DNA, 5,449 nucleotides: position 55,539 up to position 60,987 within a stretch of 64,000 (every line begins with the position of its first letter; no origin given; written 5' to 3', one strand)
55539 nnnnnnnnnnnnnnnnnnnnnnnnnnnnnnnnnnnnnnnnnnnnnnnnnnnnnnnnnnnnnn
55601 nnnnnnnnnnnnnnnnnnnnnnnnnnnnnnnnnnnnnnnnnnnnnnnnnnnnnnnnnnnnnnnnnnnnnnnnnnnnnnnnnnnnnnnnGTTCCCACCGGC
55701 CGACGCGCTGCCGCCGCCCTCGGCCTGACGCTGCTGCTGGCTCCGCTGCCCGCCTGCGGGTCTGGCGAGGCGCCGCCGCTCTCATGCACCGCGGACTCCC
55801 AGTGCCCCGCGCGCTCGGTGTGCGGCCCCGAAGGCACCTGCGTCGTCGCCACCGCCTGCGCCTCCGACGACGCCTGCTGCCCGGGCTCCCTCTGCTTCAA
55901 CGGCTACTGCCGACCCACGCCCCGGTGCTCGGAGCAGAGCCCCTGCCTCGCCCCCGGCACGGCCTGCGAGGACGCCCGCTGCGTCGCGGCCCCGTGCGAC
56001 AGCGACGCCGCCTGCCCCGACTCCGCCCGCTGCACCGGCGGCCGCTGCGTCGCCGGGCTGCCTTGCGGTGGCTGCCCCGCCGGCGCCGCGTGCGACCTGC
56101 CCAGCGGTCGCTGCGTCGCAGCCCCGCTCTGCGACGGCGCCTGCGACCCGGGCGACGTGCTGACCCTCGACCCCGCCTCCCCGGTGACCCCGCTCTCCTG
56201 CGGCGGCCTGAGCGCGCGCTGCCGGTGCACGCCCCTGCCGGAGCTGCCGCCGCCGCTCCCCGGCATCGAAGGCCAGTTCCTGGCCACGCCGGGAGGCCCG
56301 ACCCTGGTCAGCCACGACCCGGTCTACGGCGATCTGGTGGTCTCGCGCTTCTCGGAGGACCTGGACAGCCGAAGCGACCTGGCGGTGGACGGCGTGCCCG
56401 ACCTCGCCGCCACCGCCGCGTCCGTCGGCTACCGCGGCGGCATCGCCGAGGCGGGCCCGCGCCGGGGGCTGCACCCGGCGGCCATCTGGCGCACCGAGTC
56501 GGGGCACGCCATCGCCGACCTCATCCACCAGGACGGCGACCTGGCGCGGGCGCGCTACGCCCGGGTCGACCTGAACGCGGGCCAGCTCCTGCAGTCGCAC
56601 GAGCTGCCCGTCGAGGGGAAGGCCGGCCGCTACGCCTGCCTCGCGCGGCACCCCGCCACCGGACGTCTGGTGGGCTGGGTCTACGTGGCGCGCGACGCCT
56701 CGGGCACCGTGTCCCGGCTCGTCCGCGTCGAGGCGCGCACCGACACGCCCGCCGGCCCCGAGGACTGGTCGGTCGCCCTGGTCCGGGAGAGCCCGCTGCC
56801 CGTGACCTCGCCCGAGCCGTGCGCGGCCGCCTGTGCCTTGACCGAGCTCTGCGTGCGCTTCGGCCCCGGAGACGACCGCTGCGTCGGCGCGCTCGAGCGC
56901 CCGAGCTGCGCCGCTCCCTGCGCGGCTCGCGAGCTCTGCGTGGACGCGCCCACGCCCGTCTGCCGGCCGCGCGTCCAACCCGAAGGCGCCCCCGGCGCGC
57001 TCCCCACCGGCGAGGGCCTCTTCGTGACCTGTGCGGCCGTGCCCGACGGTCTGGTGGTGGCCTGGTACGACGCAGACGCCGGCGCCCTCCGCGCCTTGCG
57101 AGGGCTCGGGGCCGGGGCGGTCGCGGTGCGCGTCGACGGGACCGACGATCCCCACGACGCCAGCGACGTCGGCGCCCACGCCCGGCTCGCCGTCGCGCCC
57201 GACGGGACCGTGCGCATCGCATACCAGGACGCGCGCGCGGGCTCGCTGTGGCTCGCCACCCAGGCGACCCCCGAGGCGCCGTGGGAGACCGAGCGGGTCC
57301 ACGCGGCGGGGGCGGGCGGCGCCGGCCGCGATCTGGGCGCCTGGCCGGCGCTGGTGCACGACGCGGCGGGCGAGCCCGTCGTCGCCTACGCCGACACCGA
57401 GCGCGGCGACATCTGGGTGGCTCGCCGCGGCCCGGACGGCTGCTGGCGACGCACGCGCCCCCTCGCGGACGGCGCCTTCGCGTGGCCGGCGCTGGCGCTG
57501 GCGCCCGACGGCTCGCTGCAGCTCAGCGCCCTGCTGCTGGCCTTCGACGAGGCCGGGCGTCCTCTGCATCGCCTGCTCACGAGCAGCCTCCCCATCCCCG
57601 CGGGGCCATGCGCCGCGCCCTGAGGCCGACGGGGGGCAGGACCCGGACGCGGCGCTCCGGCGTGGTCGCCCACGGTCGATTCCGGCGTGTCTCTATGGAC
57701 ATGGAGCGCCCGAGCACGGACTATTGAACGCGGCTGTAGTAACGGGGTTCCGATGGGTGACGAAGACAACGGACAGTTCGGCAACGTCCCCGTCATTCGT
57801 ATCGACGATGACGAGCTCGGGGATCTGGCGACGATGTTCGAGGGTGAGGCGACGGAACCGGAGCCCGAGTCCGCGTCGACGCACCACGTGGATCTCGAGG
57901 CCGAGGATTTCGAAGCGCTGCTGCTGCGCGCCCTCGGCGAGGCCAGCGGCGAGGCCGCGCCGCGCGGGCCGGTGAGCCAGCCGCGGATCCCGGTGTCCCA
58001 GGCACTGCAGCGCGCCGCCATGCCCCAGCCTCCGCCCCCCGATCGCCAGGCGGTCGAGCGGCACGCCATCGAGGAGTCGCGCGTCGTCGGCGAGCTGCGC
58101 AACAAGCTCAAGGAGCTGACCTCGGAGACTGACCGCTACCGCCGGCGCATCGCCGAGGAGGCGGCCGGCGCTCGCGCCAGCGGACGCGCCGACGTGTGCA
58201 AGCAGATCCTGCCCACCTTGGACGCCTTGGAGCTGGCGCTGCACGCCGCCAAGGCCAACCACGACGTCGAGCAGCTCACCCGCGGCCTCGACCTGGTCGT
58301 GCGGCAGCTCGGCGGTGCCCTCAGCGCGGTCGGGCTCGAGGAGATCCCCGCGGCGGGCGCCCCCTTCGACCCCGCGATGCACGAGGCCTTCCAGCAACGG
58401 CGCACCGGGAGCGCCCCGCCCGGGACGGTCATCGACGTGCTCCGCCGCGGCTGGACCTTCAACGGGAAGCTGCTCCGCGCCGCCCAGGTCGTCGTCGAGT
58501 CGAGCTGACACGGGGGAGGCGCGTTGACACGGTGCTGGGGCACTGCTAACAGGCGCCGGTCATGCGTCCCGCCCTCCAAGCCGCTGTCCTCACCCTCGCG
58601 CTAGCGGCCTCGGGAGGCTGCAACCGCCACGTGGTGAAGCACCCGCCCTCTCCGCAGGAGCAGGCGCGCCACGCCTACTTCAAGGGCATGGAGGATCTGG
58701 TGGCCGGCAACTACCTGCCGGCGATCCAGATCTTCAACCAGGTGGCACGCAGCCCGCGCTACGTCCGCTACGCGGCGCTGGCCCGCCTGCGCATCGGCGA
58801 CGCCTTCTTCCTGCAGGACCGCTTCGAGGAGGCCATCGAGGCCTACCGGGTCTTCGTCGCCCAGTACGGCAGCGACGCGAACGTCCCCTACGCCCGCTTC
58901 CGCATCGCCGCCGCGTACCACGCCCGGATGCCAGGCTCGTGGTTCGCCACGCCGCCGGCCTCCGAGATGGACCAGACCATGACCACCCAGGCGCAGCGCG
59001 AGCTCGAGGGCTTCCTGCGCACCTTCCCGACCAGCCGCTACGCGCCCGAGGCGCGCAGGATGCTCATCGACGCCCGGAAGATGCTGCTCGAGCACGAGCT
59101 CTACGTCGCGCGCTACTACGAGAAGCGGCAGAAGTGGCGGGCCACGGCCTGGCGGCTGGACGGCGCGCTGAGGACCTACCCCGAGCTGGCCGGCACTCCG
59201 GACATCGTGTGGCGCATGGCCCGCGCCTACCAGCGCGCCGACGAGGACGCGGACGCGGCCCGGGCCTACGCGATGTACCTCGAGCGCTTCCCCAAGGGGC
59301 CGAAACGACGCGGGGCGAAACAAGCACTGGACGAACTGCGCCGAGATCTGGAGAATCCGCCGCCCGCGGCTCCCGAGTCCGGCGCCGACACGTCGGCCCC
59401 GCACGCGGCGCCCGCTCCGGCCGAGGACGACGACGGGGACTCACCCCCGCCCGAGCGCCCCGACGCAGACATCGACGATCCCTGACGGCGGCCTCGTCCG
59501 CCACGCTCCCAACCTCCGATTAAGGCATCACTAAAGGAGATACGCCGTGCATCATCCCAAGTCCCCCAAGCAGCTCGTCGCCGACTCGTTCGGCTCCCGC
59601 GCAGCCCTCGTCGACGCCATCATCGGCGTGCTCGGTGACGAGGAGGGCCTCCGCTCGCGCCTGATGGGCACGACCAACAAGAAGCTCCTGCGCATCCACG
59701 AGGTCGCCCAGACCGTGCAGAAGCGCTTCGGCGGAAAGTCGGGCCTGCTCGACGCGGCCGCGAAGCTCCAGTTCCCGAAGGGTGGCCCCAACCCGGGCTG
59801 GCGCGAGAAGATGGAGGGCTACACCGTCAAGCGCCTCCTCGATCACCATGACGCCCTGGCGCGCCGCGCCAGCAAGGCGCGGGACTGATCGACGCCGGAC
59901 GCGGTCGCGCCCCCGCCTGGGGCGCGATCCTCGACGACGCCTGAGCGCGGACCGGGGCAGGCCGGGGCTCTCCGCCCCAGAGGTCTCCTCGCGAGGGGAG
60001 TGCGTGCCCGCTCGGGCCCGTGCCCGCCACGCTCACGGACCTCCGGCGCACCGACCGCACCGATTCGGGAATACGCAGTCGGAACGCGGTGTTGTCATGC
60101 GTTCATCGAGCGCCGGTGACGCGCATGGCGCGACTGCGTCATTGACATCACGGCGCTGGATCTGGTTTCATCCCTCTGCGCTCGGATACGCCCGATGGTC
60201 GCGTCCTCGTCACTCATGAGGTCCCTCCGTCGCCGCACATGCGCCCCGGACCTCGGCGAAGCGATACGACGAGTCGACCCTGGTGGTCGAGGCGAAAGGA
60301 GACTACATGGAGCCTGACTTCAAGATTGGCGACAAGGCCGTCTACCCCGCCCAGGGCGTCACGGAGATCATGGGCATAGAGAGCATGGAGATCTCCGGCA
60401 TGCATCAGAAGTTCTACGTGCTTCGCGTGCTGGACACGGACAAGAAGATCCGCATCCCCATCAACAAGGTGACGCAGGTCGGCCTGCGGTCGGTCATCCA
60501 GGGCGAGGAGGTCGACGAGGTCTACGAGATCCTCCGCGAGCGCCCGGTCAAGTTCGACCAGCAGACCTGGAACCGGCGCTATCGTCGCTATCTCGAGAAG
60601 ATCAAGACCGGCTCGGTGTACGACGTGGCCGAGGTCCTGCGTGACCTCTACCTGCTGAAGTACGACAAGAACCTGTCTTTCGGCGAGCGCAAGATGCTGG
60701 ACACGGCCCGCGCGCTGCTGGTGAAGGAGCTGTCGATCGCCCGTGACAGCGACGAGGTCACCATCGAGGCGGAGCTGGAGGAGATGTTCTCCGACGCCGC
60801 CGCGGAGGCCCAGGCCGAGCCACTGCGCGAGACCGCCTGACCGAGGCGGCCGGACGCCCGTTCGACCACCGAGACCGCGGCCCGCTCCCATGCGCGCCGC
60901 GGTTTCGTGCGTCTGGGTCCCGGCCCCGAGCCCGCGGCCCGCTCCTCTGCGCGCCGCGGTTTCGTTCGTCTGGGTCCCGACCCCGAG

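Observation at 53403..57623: A MYXO-CTERM-like sorting tail and a fresh lipoprotein signal peptide lie in the middle of one 1400-codon open frame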

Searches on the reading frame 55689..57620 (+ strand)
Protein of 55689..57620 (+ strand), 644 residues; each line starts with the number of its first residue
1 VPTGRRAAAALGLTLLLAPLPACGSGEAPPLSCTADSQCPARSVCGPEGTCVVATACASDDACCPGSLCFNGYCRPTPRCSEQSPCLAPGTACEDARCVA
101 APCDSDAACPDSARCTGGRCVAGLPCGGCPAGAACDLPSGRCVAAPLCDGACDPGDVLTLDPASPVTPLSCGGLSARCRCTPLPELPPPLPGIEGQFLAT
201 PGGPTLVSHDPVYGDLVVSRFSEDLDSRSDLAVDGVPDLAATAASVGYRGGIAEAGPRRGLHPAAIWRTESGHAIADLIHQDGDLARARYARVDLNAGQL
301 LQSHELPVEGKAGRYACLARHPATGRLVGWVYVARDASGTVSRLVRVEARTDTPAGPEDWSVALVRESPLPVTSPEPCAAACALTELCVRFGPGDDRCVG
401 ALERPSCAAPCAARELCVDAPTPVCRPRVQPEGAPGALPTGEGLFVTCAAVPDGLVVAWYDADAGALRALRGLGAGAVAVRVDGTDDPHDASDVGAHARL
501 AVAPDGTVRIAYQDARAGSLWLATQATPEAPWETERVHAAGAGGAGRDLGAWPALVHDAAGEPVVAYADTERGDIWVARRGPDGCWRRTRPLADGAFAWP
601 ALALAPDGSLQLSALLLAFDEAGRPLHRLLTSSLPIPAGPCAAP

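Call 5: search_protein_families(library=ncbifam, proteins=[window:55689-57620:+], max_evalue=1)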
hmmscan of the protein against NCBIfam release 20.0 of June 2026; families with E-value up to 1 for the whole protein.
window:55689-57620:+ (644 aa): 1 family
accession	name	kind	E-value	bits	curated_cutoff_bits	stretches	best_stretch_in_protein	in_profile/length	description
TIGR04201.1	Myxo_Cys_RPT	repeat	0.031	14.4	25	1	33-45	5-17/22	Cys-rich repeat-containing protein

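Call 6: search_protein_families(library=pfam, proteins=[window:55689-57620:+], max_evalue=1)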
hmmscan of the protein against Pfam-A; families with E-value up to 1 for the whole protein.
window:55689-57620:+ (644 aa): 1 family
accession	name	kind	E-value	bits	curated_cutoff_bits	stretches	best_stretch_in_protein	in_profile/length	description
PF23416.1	DUF7107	-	0.013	16.2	24.6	2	74-121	2-47/48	Domain of unknown function (DUF7107)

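Call 57: predict_structure(alignment_id=A5)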
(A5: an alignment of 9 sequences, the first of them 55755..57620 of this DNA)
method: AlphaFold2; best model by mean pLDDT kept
length: 622 residues; sequences in the alignment: 9
mean_pLDDT: 75.7   pTM: 0.67
mean pLDDT of the five models: 75.7, 73.8, 72.2, 70.1, 69.4
residues with pLDDT >= 90: 110; 70-90: 314; 50-70: 157; < 50: 41
segments of 3 or more residues with pLDDT < 50: 1-5, 214-233, 413-415, 521-528
pLDDT, mean of each block of 10 residues (from residue 1): 57 74 73 66 66 71 75 78 66 65 57 66 66 69 63 67 56 79 80 75 62 47 38 61 90 91 87 83 91 90 92 88 93 93 84 85 87 83 72 78 85 52 85 88 83 73 68 84 92 81 91 79 46 89 80 86 86 80 84 76 69 79 48
secondary structure, 60 per line:
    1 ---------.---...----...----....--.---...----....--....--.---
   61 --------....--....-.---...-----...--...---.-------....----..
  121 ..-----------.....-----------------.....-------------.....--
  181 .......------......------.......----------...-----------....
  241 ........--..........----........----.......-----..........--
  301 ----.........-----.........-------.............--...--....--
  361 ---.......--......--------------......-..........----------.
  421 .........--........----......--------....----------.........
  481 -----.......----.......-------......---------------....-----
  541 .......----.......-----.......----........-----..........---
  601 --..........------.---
elements in order: E21-23 E28-31 E45-48 E51-54 E69-72 E75-78 E92-94 E97-99 E111-114 E119-122 E134-138 E156-160 E174-178 E181-187 E194-199 E206-212 E237-248 E251-260 E265-272 E277-283 E289-298 E305-313 E319-327 E338-347 E350-352 H355-358 E364-370 E373-378 E393-398 E400-409 E420-429 E432-439 E444-449 E458-461 E472-480 E486-492 E497-503 E511-516 E532-535 E541-547 E552-558 E564-570 E575-582 E588-597 E603-612

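Call 61: fold_search(model_id=the predicted structure, library=pdb)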
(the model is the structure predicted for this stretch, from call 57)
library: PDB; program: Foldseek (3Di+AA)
matches with E <= 10: 1038; with E <= 0.001: 159
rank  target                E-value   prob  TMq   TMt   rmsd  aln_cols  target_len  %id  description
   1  8q7u                  1.7e-09  1.00  0.38  0.63  10.5       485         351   12  Photorhabdus laumondii lectin PLL in complex with alpha-methyl-fucoside (released 2025-03-05)
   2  6t96                  2.0e-08  1.00  0.38  0.64  10.0       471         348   11  Photorhabdus laumondii subsp. laumondii lectin PLL3 (released 2019-12-25)
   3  8gn6_A                2.8e-08  1.00  0.28  0.34  10.7       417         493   15  Crystallization of Sialidase from Porphyromonas gingivalis (released 2023-04-19)
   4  8t1z                  4.8e-08  1.00  0.30  0.36   9.6       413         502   16  Crystal Structure of Porphyromonas gingivalis Sialidase (PG_0352) Bound to Neu5Ac (NANA) (released 2023-10-04)
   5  5mum                  5.0e-08  1.00  0.41  0.60   6.9       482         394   12  Glycoside Hydrolase BACINT_00347 (released 2017-04-26)
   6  5mvh                  6.7e-08  1.00  0.41  0.61   6.8       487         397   12  Glycoside Hydrolase BACCELL_00856 (released 2017-04-26)
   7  5mul                  8.9e-08  1.00  0.39  0.60   7.4       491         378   11  Glycoside Hydrolase BT3686 bound to Glucuronic Acid (released 2017-04-26)
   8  5muk                  9.8e-08  1.00  0.38  0.59   9.3       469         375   11  Glycoside Hydrolase BT3686 (released 2017-04-26)
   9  8t1y                  9.8e-08  1.00  0.31  0.37   9.4       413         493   16  Crystal Structure of Porphyromonas gingivalis Sialidase (PG_0352) Bound to Neu5Ac2en (DANA) (released 2023-10-04)
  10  8t24                  9.8e-08  1.00  0.30  0.36  10.2       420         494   16  Crystal Structure of Porphyromonas gingivalis Sialidase (PG_0352)- Fructose bound in CBM (released 2023-10-04)
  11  8t26                  1.1e-07  1.00  0.30  0.36   9.5       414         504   16  Crystal Structure of Porphyromonas gingivalis Sialidase (PG_0352) D219A mutant bound to 3'-Sialyllactose (only Neu5Ac vi (released 2023-10-04)
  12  8gn6_B                1.3e-07  1.00  0.28  0.34  10.5       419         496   16  Crystallization of Sialidase from Porphyromonas gingivalis (released 2023-04-19)
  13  8feb                  1.7e-07  1.00  0.31  0.37   9.5       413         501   16  Crystal Structure of Porphyromonas gingivalis Sialidase (PG_0352) (released 2023-10-04)
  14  8gn6_C                1.9e-07  1.00  0.32  0.38  12.5       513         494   14  Crystallization of Sialidase from Porphyromonas gingivalis (released 2023-04-19)
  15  4x4a                  5.5e-07  1.00  0.31  0.38  15.4       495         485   13  Crystal structure of the intramolecular trans-sialidase from Ruminococcus gnavus in complex with 2,7-Anhydro-Neu5Ac (released 2015-07-22)
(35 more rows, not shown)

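Call 85: search_solved_structures(query=A5, max_evalue=1)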
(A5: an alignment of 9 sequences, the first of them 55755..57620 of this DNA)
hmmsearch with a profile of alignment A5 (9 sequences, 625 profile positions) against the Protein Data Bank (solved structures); distinct sequences matched with E-value up to 1: 6.
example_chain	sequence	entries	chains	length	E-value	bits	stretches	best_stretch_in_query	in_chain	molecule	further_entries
5l2l_A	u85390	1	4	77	0.024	16.4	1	67-116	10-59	Nab2p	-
2lhn_A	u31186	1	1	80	0.026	16.3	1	67-116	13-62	Nuclear polyadenylated RNA-binding protein NAB2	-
5o57_A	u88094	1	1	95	0.1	14.3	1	10-55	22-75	Dickkopf-related protein 4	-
9x64_A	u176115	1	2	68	0.13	14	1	7-54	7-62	Dickkopf-related protein 4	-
6msu_C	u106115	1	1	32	0.24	13.1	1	7-30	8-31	Engineered EETI-II 2.5F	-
7m58_A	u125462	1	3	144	0.59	11.8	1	478-532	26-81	Tautomerase_3 domain-containing protein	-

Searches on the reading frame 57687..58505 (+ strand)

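Call 12: search_protein_families(library=pfam, proteins=[window:57687-58505:+], max_evalue=0.001)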
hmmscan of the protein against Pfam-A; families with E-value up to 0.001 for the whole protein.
window:57687-58505:+ (273 aa): 1 family
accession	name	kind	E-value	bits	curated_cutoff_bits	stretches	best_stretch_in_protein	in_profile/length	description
PF01025.24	GrpE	-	1.9e-34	119.2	25.8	1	131-270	24-163/165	GrpE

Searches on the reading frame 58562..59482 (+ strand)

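Call 12: search_protein_families(library=pfam, proteins=[window:58562-59482:+], max_evalue=0.001)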
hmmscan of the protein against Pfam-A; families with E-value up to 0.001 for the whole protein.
window:58562-59482:+ (307 aa): 5 families
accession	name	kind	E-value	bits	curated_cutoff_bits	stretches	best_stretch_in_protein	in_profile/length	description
PF13525.12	YfiO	-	7.2e-29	101.5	25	1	32-234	2-199/203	Outer membrane lipoprotein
PF13174.12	TPR_6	-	9.2e-11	42.1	26.3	0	74-102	2-30/33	Tetratricopeptide repeat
PF13428.12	TPR_14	-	1.3e-05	25.9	23.5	0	213-247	1-35/44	Tetratricopeptide repeat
PF13432.12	TPR_16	-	4.2e-05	24.3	32.7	1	44-105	6-64/65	Tetratricopeptide repeat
PF13512.12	TPR_18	-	0.00014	22.5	21.9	1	30-166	5-143/145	Tetratricopeptide repeat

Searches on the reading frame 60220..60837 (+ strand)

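Call 12: search_protein_families(library=pfam, proteins=[window:60220-60837:+], max_evalue=0.001)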
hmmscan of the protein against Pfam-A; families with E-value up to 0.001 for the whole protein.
window:60220-60837:+ (206 aa): 2 families
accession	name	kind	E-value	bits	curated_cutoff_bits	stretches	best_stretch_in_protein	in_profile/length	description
PF21095.3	CarD_C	-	1.2e-30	105.8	23.1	1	100-186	1-86/87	CarD, C-terminal domain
PF02559.22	CarD_TRCF_RID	-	3.3e-13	49.9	23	1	34-92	1-56/57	CarD-like/TRCF RID domain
